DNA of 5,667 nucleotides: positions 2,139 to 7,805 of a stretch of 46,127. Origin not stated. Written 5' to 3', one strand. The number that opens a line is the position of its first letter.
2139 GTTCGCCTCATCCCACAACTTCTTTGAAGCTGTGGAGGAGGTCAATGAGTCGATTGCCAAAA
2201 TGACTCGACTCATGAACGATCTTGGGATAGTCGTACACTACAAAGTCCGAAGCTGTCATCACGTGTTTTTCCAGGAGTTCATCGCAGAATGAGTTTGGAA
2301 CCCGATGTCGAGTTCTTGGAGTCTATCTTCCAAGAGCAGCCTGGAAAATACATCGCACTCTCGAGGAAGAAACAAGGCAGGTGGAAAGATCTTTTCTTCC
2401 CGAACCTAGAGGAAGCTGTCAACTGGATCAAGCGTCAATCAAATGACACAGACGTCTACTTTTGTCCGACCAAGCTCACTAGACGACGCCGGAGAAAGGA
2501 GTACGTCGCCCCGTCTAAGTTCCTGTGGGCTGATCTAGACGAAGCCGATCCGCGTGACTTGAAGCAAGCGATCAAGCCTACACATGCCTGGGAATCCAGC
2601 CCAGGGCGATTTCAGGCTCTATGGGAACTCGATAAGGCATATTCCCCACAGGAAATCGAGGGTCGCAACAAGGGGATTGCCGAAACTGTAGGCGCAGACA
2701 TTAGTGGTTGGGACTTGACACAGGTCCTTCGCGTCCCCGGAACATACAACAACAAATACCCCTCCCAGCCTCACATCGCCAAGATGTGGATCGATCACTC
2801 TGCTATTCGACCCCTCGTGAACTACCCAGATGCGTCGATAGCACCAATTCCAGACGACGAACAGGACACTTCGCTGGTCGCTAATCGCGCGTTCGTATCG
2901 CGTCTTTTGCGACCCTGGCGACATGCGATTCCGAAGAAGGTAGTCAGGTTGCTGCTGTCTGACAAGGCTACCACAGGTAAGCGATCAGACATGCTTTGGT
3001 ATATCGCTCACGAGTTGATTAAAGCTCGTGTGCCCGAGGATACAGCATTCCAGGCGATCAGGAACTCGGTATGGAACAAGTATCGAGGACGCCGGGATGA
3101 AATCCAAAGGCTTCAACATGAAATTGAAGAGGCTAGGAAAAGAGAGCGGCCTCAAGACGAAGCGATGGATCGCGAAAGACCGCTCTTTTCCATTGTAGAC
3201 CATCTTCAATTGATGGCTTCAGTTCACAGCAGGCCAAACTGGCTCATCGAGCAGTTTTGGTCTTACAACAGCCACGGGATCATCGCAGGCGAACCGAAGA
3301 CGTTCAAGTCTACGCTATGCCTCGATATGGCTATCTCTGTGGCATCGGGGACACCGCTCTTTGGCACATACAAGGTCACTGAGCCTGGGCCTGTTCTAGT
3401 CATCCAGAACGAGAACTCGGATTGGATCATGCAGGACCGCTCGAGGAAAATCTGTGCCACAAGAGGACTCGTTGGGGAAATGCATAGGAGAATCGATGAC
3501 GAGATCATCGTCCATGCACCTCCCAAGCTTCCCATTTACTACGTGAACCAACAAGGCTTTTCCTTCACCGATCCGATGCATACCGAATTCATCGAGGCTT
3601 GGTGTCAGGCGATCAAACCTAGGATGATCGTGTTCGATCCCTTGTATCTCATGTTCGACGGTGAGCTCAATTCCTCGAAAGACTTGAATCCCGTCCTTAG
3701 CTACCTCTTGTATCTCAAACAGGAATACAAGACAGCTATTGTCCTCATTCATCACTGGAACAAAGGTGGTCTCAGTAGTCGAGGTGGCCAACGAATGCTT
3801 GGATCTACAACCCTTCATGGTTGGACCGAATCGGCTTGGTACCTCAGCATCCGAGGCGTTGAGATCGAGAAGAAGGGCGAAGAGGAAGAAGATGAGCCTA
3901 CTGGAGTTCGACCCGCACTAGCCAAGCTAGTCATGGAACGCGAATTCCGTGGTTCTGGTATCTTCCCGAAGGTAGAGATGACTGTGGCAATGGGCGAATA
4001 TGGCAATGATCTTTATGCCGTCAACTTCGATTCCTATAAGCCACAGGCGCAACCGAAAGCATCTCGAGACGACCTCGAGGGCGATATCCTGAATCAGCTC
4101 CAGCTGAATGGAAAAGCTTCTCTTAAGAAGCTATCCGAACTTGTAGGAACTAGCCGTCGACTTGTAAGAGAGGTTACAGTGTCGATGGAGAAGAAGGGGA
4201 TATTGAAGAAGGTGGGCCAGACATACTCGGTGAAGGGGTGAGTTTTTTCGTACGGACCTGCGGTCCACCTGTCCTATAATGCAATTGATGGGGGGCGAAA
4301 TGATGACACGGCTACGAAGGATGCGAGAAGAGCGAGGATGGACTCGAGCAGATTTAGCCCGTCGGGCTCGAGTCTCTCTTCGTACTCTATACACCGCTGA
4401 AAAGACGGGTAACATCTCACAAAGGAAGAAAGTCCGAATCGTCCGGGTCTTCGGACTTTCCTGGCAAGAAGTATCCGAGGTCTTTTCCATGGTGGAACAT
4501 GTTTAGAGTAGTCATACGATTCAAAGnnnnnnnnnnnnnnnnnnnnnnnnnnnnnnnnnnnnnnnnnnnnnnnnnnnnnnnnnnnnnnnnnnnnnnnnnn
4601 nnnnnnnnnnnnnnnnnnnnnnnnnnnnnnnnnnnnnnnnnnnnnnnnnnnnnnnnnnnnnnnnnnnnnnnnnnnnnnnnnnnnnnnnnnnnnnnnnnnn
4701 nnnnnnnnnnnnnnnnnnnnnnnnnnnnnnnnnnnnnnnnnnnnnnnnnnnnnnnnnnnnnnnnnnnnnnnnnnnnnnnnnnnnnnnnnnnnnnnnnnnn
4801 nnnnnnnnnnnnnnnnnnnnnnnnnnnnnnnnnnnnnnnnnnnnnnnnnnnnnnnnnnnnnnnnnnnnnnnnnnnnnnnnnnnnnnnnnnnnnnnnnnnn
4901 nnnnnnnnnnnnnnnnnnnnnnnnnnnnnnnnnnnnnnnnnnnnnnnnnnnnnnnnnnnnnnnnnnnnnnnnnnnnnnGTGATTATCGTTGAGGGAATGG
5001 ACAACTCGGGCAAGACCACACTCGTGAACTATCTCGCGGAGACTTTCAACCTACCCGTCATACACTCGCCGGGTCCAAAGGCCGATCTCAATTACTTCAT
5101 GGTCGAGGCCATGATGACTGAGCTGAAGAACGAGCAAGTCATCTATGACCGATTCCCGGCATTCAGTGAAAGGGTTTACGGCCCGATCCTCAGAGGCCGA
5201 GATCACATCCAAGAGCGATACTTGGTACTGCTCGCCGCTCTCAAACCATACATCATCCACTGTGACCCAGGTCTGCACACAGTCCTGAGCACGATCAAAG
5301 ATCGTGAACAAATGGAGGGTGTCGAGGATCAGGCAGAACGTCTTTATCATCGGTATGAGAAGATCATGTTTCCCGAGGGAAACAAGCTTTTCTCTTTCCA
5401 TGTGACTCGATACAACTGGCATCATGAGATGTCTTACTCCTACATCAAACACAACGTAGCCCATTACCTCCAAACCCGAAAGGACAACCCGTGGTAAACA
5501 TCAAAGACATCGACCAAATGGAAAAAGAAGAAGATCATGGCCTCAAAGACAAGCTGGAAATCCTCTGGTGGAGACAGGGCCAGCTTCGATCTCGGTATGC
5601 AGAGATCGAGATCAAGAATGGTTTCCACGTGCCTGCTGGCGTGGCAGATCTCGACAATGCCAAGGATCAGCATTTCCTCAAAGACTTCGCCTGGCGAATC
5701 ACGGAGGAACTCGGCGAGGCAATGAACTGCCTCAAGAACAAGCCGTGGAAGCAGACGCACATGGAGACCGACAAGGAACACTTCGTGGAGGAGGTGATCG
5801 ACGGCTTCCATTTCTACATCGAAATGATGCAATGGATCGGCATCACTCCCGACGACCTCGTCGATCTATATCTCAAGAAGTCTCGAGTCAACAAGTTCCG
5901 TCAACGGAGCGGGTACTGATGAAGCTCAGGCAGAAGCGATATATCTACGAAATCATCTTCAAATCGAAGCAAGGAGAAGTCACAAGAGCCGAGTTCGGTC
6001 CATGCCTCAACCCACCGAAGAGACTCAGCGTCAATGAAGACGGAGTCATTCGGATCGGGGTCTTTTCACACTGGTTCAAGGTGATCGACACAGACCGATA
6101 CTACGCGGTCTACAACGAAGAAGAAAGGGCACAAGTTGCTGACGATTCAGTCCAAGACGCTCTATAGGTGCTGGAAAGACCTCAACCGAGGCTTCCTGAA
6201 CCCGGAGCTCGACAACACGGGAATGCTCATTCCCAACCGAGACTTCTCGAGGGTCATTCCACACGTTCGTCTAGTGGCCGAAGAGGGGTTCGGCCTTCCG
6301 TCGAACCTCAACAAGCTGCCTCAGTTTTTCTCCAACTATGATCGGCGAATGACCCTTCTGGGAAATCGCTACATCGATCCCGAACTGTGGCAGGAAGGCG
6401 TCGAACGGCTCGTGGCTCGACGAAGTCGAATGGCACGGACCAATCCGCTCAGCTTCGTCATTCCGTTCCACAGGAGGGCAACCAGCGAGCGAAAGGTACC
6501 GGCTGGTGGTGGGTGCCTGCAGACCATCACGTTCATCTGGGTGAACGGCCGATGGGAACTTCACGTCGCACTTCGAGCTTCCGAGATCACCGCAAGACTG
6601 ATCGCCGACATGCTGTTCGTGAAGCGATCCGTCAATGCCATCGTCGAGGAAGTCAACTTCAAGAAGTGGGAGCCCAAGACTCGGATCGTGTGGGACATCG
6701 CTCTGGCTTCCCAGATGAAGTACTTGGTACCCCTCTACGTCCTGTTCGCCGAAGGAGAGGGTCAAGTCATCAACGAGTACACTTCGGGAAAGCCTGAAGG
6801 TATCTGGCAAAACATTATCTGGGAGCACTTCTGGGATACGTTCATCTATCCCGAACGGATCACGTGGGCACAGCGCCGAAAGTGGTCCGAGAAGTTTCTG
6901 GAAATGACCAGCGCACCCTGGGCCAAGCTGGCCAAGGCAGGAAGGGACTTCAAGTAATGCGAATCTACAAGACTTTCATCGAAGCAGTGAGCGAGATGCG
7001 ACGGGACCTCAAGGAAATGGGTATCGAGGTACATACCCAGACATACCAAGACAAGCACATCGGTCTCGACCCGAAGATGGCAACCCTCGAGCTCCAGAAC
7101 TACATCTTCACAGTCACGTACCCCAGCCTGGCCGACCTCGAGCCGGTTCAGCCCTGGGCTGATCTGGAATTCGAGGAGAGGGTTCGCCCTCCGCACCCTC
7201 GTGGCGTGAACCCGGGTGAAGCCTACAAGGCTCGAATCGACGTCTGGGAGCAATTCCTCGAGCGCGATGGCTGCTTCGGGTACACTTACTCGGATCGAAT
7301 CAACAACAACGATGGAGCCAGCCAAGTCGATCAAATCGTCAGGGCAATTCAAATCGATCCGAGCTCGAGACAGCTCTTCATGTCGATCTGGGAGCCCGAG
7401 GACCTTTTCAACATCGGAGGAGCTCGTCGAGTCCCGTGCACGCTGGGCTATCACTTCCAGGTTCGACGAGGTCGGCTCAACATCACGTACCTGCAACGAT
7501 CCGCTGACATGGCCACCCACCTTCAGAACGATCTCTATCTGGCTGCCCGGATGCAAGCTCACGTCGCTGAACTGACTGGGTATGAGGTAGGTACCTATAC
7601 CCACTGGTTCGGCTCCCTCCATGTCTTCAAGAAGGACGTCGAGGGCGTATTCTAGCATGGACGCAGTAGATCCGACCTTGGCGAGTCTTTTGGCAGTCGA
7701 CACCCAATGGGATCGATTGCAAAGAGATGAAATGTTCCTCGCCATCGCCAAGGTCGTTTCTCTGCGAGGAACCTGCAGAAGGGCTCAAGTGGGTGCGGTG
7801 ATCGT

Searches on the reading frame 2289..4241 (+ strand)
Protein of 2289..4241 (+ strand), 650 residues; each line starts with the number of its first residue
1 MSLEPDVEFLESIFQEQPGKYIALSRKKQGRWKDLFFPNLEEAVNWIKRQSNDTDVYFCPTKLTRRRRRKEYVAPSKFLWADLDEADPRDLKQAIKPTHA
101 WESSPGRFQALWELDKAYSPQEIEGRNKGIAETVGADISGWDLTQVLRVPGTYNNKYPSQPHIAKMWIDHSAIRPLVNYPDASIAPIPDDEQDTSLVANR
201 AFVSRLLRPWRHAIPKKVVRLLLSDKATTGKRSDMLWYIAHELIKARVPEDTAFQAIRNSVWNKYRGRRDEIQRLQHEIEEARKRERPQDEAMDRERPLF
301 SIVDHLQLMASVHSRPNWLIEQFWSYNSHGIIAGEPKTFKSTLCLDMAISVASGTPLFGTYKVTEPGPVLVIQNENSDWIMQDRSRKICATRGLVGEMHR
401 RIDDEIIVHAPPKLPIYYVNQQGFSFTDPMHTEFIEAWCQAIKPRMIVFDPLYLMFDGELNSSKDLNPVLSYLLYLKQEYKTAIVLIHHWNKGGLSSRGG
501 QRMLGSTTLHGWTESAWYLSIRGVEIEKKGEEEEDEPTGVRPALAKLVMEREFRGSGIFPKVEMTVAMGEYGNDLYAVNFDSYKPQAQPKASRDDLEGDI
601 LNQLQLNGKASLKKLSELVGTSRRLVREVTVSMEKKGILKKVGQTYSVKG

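Call 11: search_protein_families(library=phrogs, proteins=[window:2289-4241:+], max_evalue=0.001)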
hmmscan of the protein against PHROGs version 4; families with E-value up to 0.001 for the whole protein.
window:2289-4241:+ (650 aa): 11 families
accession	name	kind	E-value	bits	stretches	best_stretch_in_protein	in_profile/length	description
phrog_3123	-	unknown function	6.3e-127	425.6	1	3-558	3-566/583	-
phrog_1284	-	unknown function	5.3e-21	76.3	1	305-520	13-222/306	-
phrog_10514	-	DNA, RNA and nucleotide metabolism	2e-20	73.6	1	8-158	6-162/750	DNA primase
phrog_906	-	DNA, RNA and nucleotide metabolism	1.1e-12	48.5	1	288-532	489-709/872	DNA polymerase/primase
phrog_19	-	DNA, RNA and nucleotide metabolism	7.7e-09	35.9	1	330-496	356-511/621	DnaB-like replicative helicase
phrog_2597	-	DNA, RNA and nucleotide metabolism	1.3e-08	34.8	1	314-497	354-521/747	DNA primase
phrog_25693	-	unknown function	1.3e-06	28.3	1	311-494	35-213/405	-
phrog_239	-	DNA, RNA and nucleotide metabolism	2.1e-06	28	1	331-499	362-529/801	DNA primase/helicase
phrog_2850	-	unknown function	4.9e-06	26.7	1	274-493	108-310/465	-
phrog_243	-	DNA, RNA and nucleotide metabolism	4.7e-05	23.5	1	331-492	39-193/273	DnaB-like replicative helicase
phrog_3228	-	DNA, RNA and nucleotide metabolism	0.00097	18.5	0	461-518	499-553/766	replicative helicase-primase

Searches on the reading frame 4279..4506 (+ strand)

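Call 35: search_protein_families(library=pfam, proteins=[window:4279-4506:+], max_evalue=0.001)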
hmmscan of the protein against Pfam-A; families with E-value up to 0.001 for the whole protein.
window:4279-4506:+ (75 aa): 4 families
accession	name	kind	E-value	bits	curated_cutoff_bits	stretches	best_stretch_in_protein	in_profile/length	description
PF13560.12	HTH_31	-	7e-08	33.1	27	1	11-64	5-60/64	Helix-turn-helix domain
PF01381.28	HTH_3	-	1.1e-06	29.1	23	1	12-64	1-54/55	Helix-turn-helix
PF12844.13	HTH_19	-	1.7e-05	25.1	30.2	1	11-40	3-31/64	Helix-turn-helix domain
PF13413.12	HTH_25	-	0.00064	19.9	24.6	0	11-37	1-27/62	Helix-turn-helix domain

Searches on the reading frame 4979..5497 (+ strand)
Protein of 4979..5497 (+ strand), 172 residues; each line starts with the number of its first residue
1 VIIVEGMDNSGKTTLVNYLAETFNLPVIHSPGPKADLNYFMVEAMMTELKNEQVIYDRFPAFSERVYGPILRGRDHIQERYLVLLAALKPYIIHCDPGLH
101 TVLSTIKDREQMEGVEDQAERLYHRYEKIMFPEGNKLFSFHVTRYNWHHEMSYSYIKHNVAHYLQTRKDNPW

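Call 34: search_protein_families(library=pfam, proteins=[window:4979-5497:+], max_evalue=0.001)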
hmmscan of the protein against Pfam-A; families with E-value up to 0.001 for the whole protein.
window:4979-5497:+ (172 aa): 0 families

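Call 72: search_protein_families(library=phrogs, proteins=[window:4979-5497:+], max_evalue=0.001)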
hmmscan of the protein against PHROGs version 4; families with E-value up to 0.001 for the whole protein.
window:4979-5497:+ (172 aa): 1 family
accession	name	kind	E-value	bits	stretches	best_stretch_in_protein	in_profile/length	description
phrog_761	-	other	3.8e-21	77.1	1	1-131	21-182/362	thymidylate kinase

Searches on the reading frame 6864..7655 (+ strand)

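Call 34: search_protein_families(library=pfam, proteins=[window:6864-7655:+], max_evalue=0.001)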
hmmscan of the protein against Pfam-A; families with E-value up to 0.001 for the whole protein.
window:6864-7655:+ (263 aa): 1 family
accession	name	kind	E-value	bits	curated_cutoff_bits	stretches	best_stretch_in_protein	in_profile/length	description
PF00303.24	Thymidylat_synt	-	1.8e-22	80.2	24.3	1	123-262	75-218/266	Thymidylate synthase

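Call 72: search_protein_families(library=phrogs, proteins=[window:6864-7655:+], max_evalue=0.001)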
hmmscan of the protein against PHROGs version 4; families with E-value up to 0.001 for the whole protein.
window:6864-7655:+ (263 aa): 4 families
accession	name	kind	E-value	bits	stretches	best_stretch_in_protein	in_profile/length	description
phrog_160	-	DNA, RNA and nucleotide metabolism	1.8e-36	126.7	1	123-262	121-260/335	thymidylate synthase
phrog_5131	-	DNA, RNA and nucleotide metabolism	3.4e-20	73.6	1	128-260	89-222/357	thymidylate synthase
phrog_5682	-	DNA, RNA and nucleotide metabolism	3.6e-17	63.4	1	122-260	23-156/209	thymidylate synthase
phrog_3676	-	DNA, RNA and nucleotide metabolism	4.3e-08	33.7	1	153-259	114-231/351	thymidylate synthase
